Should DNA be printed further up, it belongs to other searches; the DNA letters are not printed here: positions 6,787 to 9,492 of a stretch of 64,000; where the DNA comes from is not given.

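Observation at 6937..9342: Membrane-anchored Hsp100-like protein whose first ATPase domain is degenerate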

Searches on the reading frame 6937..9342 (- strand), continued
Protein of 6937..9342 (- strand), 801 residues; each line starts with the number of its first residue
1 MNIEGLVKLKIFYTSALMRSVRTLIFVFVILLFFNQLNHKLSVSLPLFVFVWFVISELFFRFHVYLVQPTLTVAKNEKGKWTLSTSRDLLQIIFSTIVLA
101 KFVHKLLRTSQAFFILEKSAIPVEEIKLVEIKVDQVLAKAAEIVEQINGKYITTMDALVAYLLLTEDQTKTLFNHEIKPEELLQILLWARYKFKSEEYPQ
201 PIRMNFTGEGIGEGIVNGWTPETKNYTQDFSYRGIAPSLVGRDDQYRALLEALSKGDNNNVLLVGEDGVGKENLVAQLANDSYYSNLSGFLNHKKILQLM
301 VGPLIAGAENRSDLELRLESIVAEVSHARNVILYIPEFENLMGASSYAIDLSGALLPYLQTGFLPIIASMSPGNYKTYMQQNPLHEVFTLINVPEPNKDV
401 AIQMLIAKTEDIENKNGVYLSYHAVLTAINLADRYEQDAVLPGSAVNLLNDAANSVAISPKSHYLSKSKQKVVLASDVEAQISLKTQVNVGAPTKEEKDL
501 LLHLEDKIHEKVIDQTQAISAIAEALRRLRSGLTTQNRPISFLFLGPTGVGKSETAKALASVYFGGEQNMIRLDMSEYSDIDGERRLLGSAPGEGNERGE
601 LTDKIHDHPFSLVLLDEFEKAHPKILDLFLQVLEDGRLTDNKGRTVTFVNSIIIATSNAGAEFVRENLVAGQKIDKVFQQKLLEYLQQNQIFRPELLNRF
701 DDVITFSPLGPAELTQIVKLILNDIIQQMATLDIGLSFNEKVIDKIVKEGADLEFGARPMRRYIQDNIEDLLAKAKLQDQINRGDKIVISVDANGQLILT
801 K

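Call 12: find_encoding_contigs(protein=P0058, flank=8000, max_places=2)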
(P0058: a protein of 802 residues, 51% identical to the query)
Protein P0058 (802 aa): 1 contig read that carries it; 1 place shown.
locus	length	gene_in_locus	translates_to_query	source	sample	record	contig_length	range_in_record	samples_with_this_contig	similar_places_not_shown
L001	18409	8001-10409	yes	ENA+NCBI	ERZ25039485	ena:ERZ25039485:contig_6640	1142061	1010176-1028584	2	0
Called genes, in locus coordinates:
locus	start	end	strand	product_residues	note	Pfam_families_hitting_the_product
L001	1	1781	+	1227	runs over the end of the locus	-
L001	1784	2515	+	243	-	PF14023:Bestrophin-like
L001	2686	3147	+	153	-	PF13473:Cupredoxin_1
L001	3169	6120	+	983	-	PF00580:UvrD-helicase, PF01443:Viral_helicase1 (faint), PF13245:AAA_19, PF13604:AAA_30 (faint), PF13361:UvrD_C, PF12705:PDDEXK_1, PF01930:Cas_Cas4 (weak), PF10926:DUF2800 (weak), +1 more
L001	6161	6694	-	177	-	-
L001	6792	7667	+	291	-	-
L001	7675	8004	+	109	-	-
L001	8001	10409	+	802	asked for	PF00158:Sigma54_activat (faint), PF17871:AAA_lid_9, PF00004:AAA (weak), PF07724:AAA_2, PF07728:AAA_5, PF10431:ClpB_D2-small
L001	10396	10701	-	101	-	-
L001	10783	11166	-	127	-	-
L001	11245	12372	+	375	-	PF08529:NusA_N, PF13184:KH_NusA_1st, PF26594:KH_NusA_2nd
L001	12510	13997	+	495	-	PF00009:GTP_EFTU, PF00071:Ras (weak), PF01926:MMR_HSR1, PF22042:EF-G_D2, PF11987:IF-2, PF03144:GTP_EFTU_D2 (weak)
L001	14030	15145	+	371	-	-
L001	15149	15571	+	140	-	-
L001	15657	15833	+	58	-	PF00312:Ribosomal_S15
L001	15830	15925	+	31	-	-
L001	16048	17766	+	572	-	PF01138:RNase_PH, PF03725:RNase_PH_C, PF01138:RNase_PH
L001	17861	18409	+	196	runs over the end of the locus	PF00575:S1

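Call 13: find_encoding_contigs(protein=P0051, flank=8000, max_places=2)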
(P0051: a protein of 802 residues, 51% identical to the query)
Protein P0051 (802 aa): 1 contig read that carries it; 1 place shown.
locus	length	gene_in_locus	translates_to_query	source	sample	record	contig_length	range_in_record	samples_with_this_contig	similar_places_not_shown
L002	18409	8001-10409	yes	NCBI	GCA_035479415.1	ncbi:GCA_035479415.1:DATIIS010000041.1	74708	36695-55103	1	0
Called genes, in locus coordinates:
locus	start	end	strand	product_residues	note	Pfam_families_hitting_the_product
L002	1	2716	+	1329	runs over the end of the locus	-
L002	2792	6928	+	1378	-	PF02861:Clp_N, PF23569:NBD_SMAX1 (weak), PF00004:AAA, PF17871:AAA_lid_9, PF00004:AAA, PF07724:AAA_2, PF07728:AAA_5, PF10431:ClpB_D2-small, +7 more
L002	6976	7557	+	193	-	-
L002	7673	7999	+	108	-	-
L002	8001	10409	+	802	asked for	PF00158:Sigma54_activat (faint), PF05673:DUF815 (faint), PF17871:AAA_lid_9 (weak), PF00004:AAA (weak), PF07724:AAA_2, PF07728:AAA_5, PF10431:ClpB_D2-small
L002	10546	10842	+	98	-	-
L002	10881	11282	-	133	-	PF13473:Cupredoxin_1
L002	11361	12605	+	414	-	PF08529:NusA_N, PF13184:KH_NusA_1st, PF26594:KH_NusA_2nd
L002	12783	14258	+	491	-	PF00009:GTP_EFTU, PF00071:Ras, PF00350:Dynamin_N (faint), PF01926:MMR_HSR1, PF22042:EF-G_D2, PF11987:IF-2, PF03144:GTP_EFTU_D2 (weak)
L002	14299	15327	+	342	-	-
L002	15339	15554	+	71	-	-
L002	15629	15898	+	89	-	PF00312:Ribosomal_S15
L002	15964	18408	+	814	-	PF01138:RNase_PH, PF03725:RNase_PH_C, PF01138:RNase_PH, PF00013:KH_1, PF00575:S1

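Call 15: find_encoding_contigs(protein=P0068, flank=8000, max_places=2)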
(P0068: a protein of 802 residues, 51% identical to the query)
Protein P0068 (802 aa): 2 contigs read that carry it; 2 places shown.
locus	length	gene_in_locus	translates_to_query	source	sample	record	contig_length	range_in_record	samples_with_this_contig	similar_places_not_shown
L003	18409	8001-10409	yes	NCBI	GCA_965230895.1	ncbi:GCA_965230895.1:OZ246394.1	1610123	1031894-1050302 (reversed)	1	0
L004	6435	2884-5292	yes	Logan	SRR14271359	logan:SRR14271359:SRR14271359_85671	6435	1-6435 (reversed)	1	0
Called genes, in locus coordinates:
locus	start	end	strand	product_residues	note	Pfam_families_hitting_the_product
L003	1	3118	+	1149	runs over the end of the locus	-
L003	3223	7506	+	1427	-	PF02861:Clp_N, PF23569:NBD_SMAX1 (weak), PF00004:AAA, PF17871:AAA_lid_9, PF00004:AAA, PF07724:AAA_2, PF07728:AAA_5, PF10431:ClpB_D2-small, +7 more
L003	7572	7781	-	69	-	-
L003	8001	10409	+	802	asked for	PF13401:AAA_22 (faint), PF17871:AAA_lid_9, PF00158:Sigma54_activat (weak), PF00004:AAA, PF07724:AAA_2, PF07728:AAA_5, PF10431:ClpB_D2-small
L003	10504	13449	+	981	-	PF17210:SdrD_B, PF13620:CarboxypepD_reg (weak), PF17210:SdrD_B, PF13620:CarboxypepD_reg, PF17210:SdrD_B, PF17210:SdrD_B, PF00092:VWA, PF13519:VWA_2, +9 more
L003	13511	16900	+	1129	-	PF02018:CBM_4_9, PF10102:DUF2341, PF13385:Laminin_G_3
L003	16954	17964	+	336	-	PF08529:NusA_N, PF13184:KH_NusA_1st, PF26594:KH_NusA_2nd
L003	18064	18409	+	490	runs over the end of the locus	PF00009:GTP_EFTU, PF00071:Ras (weak), PF01926:MMR_HSR1, PF00350:Dynamin_N (faint), PF22042:EF-G_D2, PF11987:IF-2, PF03144:GTP_EFTU_D2 (weak)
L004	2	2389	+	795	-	?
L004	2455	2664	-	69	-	-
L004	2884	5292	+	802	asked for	PF13401:AAA_22 (faint), PF17871:AAA_lid_9, PF00158:Sigma54_activat (weak), PF00004:AAA, PF07724:AAA_2, PF07728:AAA_5, PF10431:ClpB_D2-small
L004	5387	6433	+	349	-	?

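Call 16: find_encoding_contigs(protein=P0022, flank=8000, max_places=2)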
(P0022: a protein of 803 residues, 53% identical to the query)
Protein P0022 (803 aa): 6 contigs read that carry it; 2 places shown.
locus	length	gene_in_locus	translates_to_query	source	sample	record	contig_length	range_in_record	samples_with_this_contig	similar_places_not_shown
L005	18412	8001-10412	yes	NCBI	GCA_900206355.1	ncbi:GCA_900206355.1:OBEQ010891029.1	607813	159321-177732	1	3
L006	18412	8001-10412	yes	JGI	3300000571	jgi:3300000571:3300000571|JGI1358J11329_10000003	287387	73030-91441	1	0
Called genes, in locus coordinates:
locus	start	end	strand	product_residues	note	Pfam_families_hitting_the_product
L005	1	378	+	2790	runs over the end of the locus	-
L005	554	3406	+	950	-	PF02861:Clp_N, PF00004:AAA, PF13191:AAA_16 (weak), PF17871:AAA_lid_9, PF00004:AAA, PF07724:AAA_2, PF07728:AAA_5, PF10431:ClpB_D2-small, +7 more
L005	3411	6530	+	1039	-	PF00082:Peptidase_S8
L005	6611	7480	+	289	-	-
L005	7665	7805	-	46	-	-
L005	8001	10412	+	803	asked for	PF00004:AAA (faint), PF00158:Sigma54_activat (faint), PF13191:AAA_16 (faint), PF13401:AAA_22 (faint), PF17871:AAA_lid_9 (faint), PF07724:AAA_2, PF07728:AAA_5, PF10431:ClpB_D2-small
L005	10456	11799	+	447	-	-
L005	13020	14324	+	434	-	PF08529:NusA_N, PF13184:KH_NusA_1st, PF26594:KH_NusA_2nd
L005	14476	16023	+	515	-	PF00009:GTP_EFTU, PF00071:Ras, PF01926:MMR_HSR1, PF22042:EF-G_D2, PF03144:GTP_EFTU_D2 (faint), PF11987:IF-2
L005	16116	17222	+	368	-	-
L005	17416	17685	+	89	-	PF00312:Ribosomal_S15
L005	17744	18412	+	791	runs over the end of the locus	PF01138:RNase_PH, PF03725:RNase_PH_C, PF03726:PNPase (faint), PF01138:RNase_PH, PF00013:KH_1, PF00575:S1, PF23459:S1_RRP5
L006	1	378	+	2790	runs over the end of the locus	-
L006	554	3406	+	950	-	PF02861:Clp_N, PF00004:AAA, PF13191:AAA_16 (weak), PF17871:AAA_lid_9, PF00004:AAA, PF07724:AAA_2, PF07728:AAA_5, PF10431:ClpB_D2-small, +7 more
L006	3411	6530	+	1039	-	PF00082:Peptidase_S8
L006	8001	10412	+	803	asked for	PF00004:AAA (faint), PF00158:Sigma54_activat (faint), PF13191:AAA_16 (faint), PF13401:AAA_22 (faint), PF17871:AAA_lid_9 (faint), PF07724:AAA_2, PF07728:AAA_5, PF10431:ClpB_D2-small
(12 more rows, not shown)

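Call 24: find_related_loci(query=A2, collection=genome_contigs, flank=8000)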
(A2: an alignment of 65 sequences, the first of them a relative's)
Query A2 (801 aa) in genome_contigs; peptide patterns used: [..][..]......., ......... (x = any residue, [..] = any of these).
600 stretches matched a pattern (row limit reached: there are more); 600 encode a relative of the query (tblastn E <= 1e-3); the best 80 are kept; 80 distinct loci.
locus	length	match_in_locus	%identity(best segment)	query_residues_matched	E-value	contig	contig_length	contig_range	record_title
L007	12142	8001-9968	36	133-792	4e-120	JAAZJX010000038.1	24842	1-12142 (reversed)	MAG: Candidatus Magasanikiibacteriota bacterium isolate AS22ysBPME_155 69058_AS22, whole genome shotgun sequence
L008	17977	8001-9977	36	133-793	3e-117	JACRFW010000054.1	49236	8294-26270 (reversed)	MAG: Candidatus Magasanikbacteria bacterium isolate NC_groundwater_1735_Pr3_B-0.1um_49_411 SR-2_scaffold_141_3722075, wh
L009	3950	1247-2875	39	239-791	2e-118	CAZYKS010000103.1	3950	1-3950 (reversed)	MAG TPA_asm: uncultured Gammaproteobacteria bacterium isolate SRP214966_co3_413 genome assembly, contig: NODE_49393_leng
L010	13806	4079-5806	38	210-790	5e-115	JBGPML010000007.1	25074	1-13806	MAG: Patescibacteria group bacterium isolate OBJ_0618_7090110_239 k141_8055213_length_25074_cov_43.1481, whole genome sh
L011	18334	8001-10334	33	1-791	9e-113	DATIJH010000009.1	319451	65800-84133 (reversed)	MAG TPA_asm: Candidatus Saccharimonadales bacterium isolate SMAG_U15686 k141_676775, whole genome shotgun sequence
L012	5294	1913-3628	39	220-800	8e-113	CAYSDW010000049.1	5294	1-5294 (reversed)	MAG TPA_asm: uncultured Candidatus Saccharibacteria bacterium isolate binchicken_co134_1259 genome assembly, contig: NOD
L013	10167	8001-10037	34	106-787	1e-107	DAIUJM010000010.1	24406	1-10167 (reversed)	MAG TPA_asm: Candidatus Saccharibacteria bacterium isolate CTOTU2436 NODE_894_length_24406_cov_8.164593, whole genome sh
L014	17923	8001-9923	35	220-791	5e-107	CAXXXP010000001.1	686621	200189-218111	MAG: Selenomonadaceae bacterium isolate 4fda78c2-e908-4b87-bee1-7819ea9ca0c8 genome assembly, contig: contig_1, whole ge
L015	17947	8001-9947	34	220-800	2e-107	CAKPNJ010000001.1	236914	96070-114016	MAG: uncultured Clostridia bacterium isolate REFINED_METABAT215_TOP10_CONTIGS_1500_ASSEMBLY_K77_MERGED__Hadza_MoBio_hadz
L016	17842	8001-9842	37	170-787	1e-106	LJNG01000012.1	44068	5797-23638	MAG: Parcubacteria bacterium DG_74_3 WOR1_52_54_305, whole genome shotgun sequence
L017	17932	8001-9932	33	226-799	3e-106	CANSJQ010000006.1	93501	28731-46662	MAG TPA_asm: uncultured Clostridiaceae bacterium isolate SRR15730525_bin.6_metawrap_v1.3_MAG genome assembly, contig: NO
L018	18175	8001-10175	32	132-793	5e-105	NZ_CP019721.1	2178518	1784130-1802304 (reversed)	Veillonella parvula strain UTDB1-3 chromosome, complete genome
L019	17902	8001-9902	37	162-794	7e-122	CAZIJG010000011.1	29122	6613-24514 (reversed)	MAG TPA_asm: uncultured Gammaproteobacteria bacterium isolate SRP191223_co1_20 genome assembly, contig: NODE_1239_length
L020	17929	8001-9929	34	220-792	7e-105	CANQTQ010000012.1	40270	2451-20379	MAG: uncultured Clostridia bacterium isolate Lapin-008__bin45 genome assembly, contig: Lapin-008__NODE_1189_length_40270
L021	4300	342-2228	36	223-791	4e-105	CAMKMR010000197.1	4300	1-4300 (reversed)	MAG: uncultured Lachnospiraceae bacterium isolate SRR12081298_bin.41_metaWRAP_v1.3_MAG genome assembly, contig: ERZ12289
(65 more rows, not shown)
